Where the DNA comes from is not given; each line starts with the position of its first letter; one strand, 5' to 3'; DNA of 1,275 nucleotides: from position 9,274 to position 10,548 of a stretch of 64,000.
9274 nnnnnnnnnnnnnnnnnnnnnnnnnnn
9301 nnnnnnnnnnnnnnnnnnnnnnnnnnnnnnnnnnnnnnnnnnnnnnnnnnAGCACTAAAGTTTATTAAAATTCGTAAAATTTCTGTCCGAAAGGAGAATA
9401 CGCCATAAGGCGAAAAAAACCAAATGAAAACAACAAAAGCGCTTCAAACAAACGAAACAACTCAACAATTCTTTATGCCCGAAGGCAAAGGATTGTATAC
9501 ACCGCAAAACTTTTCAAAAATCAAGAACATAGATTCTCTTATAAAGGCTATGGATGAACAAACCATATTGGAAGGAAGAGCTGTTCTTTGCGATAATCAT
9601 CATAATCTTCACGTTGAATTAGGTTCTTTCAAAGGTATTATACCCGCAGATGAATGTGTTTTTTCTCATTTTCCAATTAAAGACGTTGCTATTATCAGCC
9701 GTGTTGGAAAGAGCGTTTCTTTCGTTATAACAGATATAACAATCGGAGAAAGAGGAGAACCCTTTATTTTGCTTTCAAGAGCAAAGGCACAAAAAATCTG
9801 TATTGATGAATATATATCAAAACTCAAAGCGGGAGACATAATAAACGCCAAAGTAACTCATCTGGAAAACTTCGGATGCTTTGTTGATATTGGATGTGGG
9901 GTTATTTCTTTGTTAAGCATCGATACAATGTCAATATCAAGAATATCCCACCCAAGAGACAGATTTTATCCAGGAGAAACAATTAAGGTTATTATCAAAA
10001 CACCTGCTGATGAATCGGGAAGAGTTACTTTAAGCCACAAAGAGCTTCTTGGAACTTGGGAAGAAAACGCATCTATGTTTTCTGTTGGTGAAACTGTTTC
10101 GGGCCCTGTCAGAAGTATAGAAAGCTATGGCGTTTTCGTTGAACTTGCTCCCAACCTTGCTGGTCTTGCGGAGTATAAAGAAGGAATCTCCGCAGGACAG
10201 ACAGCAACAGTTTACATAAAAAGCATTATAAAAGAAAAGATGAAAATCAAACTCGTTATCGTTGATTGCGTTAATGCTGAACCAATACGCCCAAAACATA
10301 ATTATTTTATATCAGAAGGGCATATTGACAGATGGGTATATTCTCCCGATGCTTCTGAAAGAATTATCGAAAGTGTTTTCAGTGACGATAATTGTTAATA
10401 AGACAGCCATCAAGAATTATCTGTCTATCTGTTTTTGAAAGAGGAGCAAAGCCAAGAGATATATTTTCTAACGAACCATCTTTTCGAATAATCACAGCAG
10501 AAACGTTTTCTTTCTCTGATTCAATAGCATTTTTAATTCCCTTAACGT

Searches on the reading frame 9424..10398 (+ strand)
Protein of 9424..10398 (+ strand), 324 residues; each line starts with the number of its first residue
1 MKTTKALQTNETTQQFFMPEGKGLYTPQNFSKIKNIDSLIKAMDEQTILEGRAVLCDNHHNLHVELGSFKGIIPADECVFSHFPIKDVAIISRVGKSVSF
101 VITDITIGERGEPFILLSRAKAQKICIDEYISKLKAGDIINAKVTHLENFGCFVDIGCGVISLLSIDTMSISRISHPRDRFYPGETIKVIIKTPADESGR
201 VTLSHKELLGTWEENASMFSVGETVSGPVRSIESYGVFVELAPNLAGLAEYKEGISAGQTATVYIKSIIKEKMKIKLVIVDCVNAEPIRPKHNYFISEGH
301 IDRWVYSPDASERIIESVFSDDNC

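Call 32: search_protein_families(library=ncbifam, proteins=[window:9424-10398:+], max_evalue=0.00001)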
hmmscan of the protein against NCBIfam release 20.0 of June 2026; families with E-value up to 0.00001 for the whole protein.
window:9424-10398:+ (324 aa): 19 families
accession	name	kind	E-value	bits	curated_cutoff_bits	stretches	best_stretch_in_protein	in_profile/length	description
NF000907.0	PRK00087.1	equivalog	2.4e-29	102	624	1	28-281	372-622/671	bifunctional 4-hydroxy-3-methylbut-2-enyl diphosphate reductase/30S ribosomal protein S1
NF005208.0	PRK06676.1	equivalog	2.5e-28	99.2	368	1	25-279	86-347/391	30S ribosomal protein S1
NF010379.0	PRK13806.1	equivalog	8.8e-27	93.9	648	1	37-275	194-444/491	30S ribosomal protein S1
NF004952.0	PRK06299.1-2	equivalog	6.4e-25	87.5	524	1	128-249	210-331/580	30S ribosomal protein S1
TIGR00717.1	rpsA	equivalog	1.1e-21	77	577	1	34-280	176-418/516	30S ribosomal protein S1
NF004953.0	PRK06299.1-3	equivalog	6.1e-21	74.3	720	1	30-250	111-327/580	30S ribosomal protein S1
NF004956.0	PRK06299.1-6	equivalog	7.1e-19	67.8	711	1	121-277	357-520/554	30S ribosomal protein S1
NF004955.0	PRK06299.1-5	equivalog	1.7e-18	66.2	878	1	127-253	189-315/566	30S ribosomal protein S1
NF004954.0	PRK06299.1-4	equivalog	2.3e-17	62.4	727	1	31-251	90-306/560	30S ribosomal protein S1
NF005911.0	PRK07899.1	equivalog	4.2e-15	55.4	691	1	122-253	194-325/486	30S ribosomal protein S1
NF005639.0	PRK07400.1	equivalog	7.6e-15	54.6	460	1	127-207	22-104/318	30S ribosomal protein S1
NF008805.1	PRK11824.1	equivalog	2.9e-13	49.1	471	1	103-207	576-682/683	polyribonucleotide nucleotidyltransferase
NF004951.0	PRK06299.1-1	equivalog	4.4e-13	48.4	918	1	127-250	182-305/556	30S ribosomal protein S1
TIGR03591.1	polynuc_phos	equivalog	7.1e-13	47.9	525.05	1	103-207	582-688/689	polyribonucleotide nucleotidyltransferase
NF040579.1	S1_dom_CvfD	subfamily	3.1e-12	46.8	117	0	135-208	2-75/113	CvfD/Ygs/GSP13 family RNA-binding post-transcriptional regulator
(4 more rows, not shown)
